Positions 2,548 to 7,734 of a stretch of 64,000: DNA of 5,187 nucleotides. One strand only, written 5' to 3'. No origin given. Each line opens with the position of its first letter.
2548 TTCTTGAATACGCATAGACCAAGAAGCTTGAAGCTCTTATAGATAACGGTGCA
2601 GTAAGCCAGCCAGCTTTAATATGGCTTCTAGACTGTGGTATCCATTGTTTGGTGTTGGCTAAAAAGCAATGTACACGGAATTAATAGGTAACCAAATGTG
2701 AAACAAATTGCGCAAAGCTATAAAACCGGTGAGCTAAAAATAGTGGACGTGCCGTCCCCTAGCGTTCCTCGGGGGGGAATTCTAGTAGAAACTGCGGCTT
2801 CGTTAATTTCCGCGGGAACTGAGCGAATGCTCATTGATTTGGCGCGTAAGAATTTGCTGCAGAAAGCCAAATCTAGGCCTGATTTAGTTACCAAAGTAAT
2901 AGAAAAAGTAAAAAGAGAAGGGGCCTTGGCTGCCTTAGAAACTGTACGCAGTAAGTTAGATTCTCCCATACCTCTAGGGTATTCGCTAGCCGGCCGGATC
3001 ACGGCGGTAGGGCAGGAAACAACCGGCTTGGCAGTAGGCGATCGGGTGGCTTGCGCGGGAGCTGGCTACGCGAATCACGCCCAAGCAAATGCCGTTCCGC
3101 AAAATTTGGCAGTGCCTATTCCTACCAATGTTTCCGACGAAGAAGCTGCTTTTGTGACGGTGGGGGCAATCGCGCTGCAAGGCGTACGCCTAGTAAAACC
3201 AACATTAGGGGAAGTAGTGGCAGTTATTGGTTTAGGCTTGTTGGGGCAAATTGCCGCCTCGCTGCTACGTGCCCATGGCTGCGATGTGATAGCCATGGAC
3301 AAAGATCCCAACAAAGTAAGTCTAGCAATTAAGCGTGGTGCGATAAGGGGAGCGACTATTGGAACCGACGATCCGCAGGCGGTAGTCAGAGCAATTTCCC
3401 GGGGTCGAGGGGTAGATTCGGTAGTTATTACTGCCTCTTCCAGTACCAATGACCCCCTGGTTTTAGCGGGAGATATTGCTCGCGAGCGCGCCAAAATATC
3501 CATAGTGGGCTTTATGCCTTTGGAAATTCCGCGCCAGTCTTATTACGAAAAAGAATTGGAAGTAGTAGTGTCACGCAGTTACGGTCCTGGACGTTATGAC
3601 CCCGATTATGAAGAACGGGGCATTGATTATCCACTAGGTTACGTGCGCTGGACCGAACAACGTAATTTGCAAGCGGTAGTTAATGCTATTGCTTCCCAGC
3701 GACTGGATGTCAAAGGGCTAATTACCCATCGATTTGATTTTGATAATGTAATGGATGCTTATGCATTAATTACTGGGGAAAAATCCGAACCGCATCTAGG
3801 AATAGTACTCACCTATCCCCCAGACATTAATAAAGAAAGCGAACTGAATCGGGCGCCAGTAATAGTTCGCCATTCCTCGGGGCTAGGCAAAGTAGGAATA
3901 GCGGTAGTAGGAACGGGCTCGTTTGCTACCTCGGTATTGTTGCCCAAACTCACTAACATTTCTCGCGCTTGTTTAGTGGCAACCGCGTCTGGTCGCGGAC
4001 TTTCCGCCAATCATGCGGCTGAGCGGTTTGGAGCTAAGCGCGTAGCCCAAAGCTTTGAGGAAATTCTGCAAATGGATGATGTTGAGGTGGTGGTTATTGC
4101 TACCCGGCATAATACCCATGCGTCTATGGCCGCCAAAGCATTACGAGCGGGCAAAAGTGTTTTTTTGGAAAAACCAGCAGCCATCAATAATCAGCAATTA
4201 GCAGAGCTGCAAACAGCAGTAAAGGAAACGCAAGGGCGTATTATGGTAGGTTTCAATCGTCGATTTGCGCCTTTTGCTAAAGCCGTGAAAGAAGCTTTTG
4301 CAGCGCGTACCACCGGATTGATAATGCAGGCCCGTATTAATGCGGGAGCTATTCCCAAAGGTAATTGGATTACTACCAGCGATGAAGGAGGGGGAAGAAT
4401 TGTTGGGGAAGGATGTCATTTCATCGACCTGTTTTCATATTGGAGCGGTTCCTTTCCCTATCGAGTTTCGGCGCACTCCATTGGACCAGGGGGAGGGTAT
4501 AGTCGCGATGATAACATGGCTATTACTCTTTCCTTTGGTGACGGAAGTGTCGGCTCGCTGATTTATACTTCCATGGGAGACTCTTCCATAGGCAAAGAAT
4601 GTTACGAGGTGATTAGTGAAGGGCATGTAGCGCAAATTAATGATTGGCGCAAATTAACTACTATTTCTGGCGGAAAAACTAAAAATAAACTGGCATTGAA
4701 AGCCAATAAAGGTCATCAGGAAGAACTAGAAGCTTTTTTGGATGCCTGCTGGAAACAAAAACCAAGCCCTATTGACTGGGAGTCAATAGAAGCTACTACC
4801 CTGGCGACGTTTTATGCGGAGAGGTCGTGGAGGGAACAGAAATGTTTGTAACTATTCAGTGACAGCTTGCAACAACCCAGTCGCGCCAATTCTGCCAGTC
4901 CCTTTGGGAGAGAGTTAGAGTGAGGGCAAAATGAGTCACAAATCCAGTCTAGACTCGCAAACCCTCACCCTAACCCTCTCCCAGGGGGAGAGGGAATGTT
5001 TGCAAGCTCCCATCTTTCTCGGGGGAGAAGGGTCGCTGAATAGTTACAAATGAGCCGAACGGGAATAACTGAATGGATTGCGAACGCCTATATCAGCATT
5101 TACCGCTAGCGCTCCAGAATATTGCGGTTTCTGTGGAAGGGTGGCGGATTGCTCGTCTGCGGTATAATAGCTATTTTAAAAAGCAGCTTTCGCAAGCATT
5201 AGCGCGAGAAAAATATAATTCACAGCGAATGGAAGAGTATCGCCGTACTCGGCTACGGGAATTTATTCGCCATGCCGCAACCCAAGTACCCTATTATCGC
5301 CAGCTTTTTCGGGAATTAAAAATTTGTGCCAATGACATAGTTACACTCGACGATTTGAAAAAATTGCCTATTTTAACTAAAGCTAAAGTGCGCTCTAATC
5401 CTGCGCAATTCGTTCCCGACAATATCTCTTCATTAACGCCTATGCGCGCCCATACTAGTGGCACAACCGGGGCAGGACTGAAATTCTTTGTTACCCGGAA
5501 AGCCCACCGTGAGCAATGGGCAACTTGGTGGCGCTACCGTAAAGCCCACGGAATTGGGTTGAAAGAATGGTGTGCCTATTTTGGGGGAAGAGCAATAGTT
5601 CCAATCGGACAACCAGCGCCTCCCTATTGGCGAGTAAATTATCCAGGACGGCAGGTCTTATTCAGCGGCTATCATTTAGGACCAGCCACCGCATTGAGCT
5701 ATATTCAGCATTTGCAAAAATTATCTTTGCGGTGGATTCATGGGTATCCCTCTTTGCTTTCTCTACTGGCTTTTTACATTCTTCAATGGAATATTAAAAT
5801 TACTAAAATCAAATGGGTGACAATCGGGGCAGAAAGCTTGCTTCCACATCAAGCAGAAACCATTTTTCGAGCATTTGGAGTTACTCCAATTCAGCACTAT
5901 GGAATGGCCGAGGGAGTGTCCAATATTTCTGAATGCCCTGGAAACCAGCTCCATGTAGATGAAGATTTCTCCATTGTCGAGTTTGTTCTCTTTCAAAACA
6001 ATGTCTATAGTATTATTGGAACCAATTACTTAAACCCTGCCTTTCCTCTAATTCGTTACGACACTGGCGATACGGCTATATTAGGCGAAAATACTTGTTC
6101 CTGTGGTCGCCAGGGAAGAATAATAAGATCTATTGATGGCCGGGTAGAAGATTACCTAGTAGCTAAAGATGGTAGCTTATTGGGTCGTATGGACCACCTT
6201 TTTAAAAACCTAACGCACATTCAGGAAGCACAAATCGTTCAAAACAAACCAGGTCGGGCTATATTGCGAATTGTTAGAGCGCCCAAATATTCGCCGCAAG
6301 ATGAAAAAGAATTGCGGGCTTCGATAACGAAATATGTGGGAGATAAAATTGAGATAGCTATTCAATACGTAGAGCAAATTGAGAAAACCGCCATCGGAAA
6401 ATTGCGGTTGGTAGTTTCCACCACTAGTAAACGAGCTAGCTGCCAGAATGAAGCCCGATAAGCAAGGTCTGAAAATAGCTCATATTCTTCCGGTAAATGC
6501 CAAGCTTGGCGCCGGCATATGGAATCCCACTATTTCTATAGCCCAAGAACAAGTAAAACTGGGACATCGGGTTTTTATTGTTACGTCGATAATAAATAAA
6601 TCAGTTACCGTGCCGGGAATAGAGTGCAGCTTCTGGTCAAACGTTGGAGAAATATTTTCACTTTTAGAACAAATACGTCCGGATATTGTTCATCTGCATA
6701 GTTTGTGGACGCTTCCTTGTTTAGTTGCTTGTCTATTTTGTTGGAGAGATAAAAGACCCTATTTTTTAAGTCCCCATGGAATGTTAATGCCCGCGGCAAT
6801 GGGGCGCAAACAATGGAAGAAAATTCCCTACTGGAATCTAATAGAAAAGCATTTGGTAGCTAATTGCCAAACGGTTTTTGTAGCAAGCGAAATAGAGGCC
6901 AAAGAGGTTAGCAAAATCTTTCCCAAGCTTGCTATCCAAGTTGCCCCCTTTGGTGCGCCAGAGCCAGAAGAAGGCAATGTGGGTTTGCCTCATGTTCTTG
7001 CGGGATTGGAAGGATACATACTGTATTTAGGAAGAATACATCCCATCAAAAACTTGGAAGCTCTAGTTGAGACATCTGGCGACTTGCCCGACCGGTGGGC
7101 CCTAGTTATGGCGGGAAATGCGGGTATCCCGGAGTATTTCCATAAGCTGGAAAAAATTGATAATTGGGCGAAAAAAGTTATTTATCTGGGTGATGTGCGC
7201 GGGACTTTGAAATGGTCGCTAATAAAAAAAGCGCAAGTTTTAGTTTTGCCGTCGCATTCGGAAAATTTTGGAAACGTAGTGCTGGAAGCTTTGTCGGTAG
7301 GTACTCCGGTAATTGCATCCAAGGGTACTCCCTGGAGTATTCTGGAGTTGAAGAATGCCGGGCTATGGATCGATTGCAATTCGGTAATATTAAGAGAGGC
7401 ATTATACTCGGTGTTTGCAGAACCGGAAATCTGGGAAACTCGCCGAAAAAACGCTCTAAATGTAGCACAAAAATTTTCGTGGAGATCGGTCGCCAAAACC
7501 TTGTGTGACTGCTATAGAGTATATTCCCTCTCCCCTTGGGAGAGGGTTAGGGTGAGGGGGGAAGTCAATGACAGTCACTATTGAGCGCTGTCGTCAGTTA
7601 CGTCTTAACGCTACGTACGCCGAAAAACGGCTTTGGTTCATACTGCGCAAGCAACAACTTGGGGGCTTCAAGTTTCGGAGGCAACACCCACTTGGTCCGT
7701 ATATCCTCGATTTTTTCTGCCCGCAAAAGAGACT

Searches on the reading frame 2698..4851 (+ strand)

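Call 59: search_protein_families(library=pfam, proteins=[window:2698-4851:+], max_evalue=0.001)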
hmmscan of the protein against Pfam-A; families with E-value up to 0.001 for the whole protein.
window:2698-4851:+ (717 aa): 11 families
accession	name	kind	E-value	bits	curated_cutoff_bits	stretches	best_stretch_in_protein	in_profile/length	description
PF01408.29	GFO_IDH_MocA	-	4.1e-21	76.3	24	1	400-519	2-120/120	Oxidoreductase family, NAD-binding Rossmann fold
PF00107.32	ADH_zinc_N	-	6.4e-10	39.5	31.8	1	182-300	2-120/129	Zinc-binding dehydrogenase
PF22725.1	GFO_IDH_MocA_C3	-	2e-07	31.5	27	1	530-624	4-103/124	GFO/IDH/MocA C-terminal domain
PF02894.22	GFO_IDH_MocA_C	-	1.2e-06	29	22.9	1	556-634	31-113/218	Oxidoreductase family, C-terminal alpha/beta domain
PF03447.22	NAD_binding_3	-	9.5e-06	26.8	24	1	424-517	22-115/116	Homoserine dehydrogenase, NAD binding domain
PF08240.17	ADH_N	-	2.1e-05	25.1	23.5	1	86-135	29-96/104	Alcohol dehydrogenase GroES-like domain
PF02826.25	2-Hacid_dh_C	-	8.6e-05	22.4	25.1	0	170-208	35-73/178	D-isomer specific 2-hydroxyacid dehydrogenase, NAD binding domain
PF03807.23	F420_oxidored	-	0.00022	22.2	21.6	0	401-486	2-86/94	NADP oxidoreductase coenzyme F420-dependent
PF03446.21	NAD_binding_2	-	0.00022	21.7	21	1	174-243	2-73/161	NAD binding domain of 6-phosphogluconate dehydrogenase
PF03721.20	UDPG_MGDP_dh_N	-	0.00045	20.3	27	0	174-215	3-43/187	UDP-glucose/GDP-mannose dehydrogenase family, NAD binding domain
PF02254.24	TrkA_N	-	0.00078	20.2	23.8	0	174-222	1-48/116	TrkA-N domain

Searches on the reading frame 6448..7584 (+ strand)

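Call 59: search_protein_families(library=pfam, proteins=[window:6448-7584:+], max_evalue=0.001)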
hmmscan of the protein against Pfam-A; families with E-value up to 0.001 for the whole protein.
window:6448-7584:+ (378 aa): 5 families
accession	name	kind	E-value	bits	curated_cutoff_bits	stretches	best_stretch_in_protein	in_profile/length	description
PF00534.26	Glycos_transf_1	-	2e-19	70.2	26.4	1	189-313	16-145/172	Glycosyl transferases group 1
PF13692.12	Glyco_trans_1_4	-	2.3e-17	64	27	1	190-308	3-124/142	Glycosyl transferases group 1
PF13439.12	Glyco_transf_4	-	5.3e-12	46.5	28.5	1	29-157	9-151/170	Glycosyltransferase Family 4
PF13579.12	Glyco_trans_4_4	-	8.7e-11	42.8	29.7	1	66-157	60-145/158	Glycosyl transferase 4-like domain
PF20706.3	GT4-conflict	-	1.2e-06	28.2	26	1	257-292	277-312/385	Family 4 Glycosyltransferase in conflict systems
